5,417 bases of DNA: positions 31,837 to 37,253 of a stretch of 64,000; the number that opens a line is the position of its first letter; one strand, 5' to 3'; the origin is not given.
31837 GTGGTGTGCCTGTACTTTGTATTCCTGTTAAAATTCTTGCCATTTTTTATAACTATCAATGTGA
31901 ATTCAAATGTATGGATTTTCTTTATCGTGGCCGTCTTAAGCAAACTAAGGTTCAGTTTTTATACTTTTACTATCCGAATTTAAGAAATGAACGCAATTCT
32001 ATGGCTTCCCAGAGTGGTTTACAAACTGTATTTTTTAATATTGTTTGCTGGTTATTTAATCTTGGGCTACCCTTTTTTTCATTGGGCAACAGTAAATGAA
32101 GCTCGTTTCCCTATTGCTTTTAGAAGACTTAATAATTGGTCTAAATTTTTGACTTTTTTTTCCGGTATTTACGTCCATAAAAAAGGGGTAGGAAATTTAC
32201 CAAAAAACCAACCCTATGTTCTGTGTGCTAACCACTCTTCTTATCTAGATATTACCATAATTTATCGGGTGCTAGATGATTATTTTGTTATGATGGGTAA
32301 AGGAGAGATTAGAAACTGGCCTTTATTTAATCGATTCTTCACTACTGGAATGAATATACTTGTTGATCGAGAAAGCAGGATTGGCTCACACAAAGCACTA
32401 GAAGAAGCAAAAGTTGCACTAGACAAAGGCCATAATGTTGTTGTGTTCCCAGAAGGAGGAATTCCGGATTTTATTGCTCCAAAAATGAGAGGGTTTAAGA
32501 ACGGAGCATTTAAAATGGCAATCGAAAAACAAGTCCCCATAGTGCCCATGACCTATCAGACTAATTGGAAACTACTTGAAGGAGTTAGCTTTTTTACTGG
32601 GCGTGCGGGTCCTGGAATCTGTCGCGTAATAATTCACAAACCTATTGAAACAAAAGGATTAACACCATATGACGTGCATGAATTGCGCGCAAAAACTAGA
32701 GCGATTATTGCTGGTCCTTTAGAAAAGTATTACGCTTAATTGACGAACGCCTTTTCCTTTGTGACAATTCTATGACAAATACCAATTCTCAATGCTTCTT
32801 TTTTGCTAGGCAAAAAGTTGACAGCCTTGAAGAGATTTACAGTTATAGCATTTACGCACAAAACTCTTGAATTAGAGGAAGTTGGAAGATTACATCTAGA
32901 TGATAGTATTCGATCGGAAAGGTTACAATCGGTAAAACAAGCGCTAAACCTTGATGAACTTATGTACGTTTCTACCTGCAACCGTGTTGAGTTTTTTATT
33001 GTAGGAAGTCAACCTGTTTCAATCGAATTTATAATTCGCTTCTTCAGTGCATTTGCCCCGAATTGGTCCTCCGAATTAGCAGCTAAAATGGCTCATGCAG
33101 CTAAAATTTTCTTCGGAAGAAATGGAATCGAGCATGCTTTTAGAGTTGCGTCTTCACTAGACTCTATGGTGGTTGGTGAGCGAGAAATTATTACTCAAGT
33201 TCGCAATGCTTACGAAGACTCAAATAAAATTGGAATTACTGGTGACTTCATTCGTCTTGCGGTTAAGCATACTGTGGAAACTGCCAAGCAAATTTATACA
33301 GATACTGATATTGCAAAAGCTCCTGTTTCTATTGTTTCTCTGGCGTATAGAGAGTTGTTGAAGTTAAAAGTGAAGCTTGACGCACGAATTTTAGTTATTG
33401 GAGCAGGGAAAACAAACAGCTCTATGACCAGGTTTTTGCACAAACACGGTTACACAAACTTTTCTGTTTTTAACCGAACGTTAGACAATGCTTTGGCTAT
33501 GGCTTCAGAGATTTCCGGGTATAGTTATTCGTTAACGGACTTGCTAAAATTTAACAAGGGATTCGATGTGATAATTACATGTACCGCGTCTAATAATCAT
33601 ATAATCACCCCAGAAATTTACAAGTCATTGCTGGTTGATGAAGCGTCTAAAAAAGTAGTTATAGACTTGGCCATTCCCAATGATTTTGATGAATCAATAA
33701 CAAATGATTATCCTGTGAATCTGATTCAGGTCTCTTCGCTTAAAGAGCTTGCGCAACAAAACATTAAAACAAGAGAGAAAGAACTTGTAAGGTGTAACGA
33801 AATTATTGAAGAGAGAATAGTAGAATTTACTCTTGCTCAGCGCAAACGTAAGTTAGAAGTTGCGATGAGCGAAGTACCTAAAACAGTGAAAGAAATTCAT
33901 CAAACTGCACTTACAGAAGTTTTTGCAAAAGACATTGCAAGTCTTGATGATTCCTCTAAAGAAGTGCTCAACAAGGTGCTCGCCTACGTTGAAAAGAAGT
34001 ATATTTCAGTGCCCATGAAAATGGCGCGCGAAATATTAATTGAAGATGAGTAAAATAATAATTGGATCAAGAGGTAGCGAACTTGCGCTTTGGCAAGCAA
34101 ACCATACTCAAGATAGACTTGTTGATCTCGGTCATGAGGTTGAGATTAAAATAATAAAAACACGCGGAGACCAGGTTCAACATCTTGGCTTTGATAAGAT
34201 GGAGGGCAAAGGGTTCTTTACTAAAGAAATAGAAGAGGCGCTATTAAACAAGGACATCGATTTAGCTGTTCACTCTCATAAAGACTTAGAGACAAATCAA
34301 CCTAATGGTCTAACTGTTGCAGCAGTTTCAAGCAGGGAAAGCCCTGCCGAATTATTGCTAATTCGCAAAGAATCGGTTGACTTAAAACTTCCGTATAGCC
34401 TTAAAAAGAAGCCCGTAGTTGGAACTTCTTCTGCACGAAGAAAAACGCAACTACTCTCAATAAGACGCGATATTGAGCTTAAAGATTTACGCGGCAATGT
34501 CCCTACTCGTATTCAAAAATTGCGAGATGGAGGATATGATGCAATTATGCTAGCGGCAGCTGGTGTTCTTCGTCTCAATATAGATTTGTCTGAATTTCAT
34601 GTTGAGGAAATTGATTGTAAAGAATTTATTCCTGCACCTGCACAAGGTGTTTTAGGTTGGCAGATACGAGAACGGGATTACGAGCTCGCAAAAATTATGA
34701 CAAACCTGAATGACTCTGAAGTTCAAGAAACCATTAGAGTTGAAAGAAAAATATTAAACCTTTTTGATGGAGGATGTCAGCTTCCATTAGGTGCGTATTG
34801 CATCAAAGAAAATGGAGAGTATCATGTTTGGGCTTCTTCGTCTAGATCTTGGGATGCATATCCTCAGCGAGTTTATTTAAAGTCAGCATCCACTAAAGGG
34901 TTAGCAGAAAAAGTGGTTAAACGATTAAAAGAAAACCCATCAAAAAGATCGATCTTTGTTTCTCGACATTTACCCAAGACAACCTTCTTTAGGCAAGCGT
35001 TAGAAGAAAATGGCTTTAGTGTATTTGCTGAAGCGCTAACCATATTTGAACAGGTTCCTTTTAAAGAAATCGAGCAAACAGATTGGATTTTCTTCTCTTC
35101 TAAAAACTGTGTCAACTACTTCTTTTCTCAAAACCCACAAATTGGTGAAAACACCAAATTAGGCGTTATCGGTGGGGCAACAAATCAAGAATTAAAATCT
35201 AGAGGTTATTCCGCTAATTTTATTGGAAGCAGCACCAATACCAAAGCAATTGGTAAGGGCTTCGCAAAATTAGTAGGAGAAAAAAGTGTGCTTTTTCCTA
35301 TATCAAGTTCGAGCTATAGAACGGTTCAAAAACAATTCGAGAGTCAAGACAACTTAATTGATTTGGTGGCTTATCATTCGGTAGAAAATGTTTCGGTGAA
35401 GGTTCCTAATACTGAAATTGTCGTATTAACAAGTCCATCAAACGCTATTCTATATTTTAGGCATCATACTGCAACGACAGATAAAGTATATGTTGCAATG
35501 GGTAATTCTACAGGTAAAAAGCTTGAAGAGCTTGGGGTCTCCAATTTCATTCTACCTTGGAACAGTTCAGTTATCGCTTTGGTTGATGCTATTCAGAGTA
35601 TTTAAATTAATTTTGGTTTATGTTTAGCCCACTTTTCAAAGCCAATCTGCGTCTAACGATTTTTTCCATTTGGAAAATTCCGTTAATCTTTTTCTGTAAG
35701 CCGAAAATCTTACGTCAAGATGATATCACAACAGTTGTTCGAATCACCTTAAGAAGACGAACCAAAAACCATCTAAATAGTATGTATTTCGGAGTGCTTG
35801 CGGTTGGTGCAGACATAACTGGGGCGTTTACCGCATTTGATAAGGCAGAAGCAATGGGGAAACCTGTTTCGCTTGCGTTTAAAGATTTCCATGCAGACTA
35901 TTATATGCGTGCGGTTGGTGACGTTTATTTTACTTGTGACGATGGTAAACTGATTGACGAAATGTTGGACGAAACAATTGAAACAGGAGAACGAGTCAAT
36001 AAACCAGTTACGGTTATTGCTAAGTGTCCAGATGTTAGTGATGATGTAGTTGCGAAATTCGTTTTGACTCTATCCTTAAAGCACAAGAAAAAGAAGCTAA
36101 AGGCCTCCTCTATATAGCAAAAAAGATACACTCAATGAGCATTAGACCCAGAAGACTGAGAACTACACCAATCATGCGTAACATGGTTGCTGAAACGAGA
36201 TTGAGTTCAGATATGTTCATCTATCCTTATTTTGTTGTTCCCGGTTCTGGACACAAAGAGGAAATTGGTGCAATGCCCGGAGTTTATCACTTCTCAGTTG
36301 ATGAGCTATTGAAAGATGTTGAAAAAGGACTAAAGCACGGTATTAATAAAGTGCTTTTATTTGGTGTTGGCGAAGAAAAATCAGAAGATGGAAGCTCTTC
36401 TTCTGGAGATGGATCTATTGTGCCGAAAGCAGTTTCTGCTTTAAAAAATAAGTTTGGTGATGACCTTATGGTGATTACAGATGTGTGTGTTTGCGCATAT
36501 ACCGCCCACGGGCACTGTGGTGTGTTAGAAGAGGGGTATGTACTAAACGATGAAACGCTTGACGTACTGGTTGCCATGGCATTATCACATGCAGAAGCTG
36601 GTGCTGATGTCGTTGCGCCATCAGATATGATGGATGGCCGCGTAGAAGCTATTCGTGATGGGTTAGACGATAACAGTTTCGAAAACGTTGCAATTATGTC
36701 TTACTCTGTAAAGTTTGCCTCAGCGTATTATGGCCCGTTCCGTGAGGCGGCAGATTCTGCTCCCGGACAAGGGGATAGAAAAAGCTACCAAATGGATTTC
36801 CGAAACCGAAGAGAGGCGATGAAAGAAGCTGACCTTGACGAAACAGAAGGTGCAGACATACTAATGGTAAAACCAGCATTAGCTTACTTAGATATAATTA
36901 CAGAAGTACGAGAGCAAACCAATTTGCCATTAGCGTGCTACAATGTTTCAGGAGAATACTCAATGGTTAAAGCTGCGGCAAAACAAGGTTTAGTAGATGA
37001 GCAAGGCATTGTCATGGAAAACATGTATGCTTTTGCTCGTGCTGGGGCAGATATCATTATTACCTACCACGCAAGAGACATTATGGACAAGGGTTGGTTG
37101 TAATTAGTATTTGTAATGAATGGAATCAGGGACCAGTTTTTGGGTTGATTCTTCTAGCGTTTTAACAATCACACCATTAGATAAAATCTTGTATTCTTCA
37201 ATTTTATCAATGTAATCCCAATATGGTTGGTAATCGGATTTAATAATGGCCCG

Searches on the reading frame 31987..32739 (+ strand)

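Call 61: search_protein_families(library=pfam, proteins=[window:31987-32739:+], max_evalue=0.0001)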
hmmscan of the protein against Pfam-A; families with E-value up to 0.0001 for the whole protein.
window:31987-32739:+ (250 aa): 1 family
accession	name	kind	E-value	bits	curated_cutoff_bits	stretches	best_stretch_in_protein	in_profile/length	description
PF01553.26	Acyltransferase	-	8.8e-26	90.7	23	1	65-190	4-131/132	Acyltransferase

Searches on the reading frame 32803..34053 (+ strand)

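Call 61: search_protein_families(library=pfam, proteins=[window:32803-34053:+], max_evalue=0.0001)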
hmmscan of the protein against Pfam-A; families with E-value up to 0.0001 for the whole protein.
window:32803-34053:+ (416 aa): 2 families
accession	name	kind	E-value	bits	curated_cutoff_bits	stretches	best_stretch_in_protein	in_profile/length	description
PF05201.20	GlutR_N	-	1.5e-33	116.1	27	1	15-168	1-151/151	Glutamyl-tRNAGlu reductase, N-terminal domain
PF01488.26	Shikimate_DH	-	1e-23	84.4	24.3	1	193-315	12-137/138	Shikimate / quinate 5-dehydrogenase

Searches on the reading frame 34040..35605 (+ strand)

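Call 61: search_protein_families(library=pfam, proteins=[window:34040-35605:+], max_evalue=0.0001)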
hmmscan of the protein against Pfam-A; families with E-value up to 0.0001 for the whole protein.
window:34040-35605:+ (521 aa): 2 families
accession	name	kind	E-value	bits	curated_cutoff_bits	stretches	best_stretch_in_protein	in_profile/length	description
PF01379.25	Porphobil_deam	-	6.8e-68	228.7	22.1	1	6-217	1-206/207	Porphobilinogen deaminase, dipyromethane cofactor binding domain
PF02602.20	HEM4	-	3.8e-21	75.7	27.5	1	318-514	4-229/231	Uroporphyrinogen-III synthase HemD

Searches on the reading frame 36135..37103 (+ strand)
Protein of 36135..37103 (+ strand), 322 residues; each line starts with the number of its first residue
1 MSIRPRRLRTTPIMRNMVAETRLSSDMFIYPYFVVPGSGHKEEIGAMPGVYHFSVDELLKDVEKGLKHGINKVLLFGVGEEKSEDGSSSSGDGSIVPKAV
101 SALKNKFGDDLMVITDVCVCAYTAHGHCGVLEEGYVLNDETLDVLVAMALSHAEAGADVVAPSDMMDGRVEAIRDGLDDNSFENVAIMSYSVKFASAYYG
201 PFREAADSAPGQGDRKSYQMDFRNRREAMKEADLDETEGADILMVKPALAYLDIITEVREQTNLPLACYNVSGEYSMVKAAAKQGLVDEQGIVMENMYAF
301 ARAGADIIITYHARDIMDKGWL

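Call 61: search_protein_families(library=pfam, proteins=[window:36135-37103:+], max_evalue=0.0001)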
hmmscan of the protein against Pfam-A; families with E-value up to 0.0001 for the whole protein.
window:36135-37103:+ (322 aa): 1 family
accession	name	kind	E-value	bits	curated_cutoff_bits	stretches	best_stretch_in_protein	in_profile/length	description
PF00490.27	ALAD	-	9.4e-143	475.5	24.6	1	3-317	2-315/317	Delta-aminolevulinic acid dehydratase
